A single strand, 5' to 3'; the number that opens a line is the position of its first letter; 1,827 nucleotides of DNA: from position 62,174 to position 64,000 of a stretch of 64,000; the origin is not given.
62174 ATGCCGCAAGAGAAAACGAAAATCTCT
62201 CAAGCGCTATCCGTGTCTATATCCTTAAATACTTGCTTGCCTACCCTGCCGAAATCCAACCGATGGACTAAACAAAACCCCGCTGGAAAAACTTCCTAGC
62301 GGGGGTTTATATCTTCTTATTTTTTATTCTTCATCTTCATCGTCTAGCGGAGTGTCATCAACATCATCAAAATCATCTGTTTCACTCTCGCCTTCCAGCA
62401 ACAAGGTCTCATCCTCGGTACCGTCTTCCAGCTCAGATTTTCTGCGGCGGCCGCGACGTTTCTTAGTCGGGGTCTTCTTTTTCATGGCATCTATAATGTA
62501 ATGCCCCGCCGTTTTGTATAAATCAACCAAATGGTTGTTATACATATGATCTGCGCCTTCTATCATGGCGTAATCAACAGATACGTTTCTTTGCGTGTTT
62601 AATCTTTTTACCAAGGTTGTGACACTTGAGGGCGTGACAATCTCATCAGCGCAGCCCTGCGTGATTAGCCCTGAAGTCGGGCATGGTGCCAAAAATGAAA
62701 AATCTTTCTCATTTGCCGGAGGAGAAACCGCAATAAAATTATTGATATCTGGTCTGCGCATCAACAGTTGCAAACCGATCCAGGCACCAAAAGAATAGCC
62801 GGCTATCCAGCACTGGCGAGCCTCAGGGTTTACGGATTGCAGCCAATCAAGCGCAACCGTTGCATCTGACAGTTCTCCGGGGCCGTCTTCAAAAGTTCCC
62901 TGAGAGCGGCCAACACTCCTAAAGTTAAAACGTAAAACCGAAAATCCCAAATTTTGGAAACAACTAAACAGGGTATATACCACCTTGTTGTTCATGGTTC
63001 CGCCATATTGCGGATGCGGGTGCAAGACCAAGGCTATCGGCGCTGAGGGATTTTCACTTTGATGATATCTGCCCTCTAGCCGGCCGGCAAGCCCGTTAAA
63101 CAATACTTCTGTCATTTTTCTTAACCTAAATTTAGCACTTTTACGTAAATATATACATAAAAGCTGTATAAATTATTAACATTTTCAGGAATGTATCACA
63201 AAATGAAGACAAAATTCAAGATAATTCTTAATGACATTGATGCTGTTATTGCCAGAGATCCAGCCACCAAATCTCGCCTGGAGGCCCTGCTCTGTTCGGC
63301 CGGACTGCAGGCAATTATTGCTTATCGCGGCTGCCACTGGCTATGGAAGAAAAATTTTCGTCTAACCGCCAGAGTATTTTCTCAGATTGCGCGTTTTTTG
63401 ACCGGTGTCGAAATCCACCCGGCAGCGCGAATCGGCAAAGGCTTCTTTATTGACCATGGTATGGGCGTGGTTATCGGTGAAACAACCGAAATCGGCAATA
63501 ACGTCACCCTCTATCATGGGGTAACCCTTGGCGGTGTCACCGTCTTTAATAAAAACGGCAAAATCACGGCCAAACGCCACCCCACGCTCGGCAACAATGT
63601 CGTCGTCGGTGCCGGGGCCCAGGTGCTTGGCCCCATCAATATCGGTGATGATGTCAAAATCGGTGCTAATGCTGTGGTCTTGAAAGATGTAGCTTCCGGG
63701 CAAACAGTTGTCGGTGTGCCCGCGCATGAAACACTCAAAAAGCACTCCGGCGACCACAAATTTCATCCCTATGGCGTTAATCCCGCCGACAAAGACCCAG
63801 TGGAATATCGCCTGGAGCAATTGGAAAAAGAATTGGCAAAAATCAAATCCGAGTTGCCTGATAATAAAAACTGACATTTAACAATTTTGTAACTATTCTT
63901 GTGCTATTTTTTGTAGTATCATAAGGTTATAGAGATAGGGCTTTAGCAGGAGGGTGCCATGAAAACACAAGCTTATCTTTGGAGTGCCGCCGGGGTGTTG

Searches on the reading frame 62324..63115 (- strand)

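Call 83: search_protein_families(library=pfam, proteins=[window:62324-63115:-], max_evalue=0.00001)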
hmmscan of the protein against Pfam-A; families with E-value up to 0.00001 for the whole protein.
window:62324-63115:- (263 aa): 3 families
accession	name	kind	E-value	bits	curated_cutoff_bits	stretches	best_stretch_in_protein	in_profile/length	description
PF02129.25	Peptidase_S15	-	3e-07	30.8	23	1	46-135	39-131/262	X-Pro dipeptidyl-peptidase (S15 family)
PF00326.27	Peptidase_S9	-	1.4e-06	28.4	22.6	0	145-212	143-211/213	Prolyl oligopeptidase family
PF12146.15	Hydrolase_4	-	2.9e-06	27.2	27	0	49-135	23-112/239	Serine aminopeptidase, S33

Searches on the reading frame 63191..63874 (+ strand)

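Call 23: search_protein_families(library=pfam, proteins=[window:63191-63874:+], max_evalue=0.00001)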
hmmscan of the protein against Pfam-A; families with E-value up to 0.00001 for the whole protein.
window:63191-63874:+ (227 aa): 1 family
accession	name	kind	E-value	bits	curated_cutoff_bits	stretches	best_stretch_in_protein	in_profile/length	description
PF00132.30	Hexapep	-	2.6e-14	52.7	27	1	130-164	1-35/36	Bacterial transferase hexapeptide (six repeats)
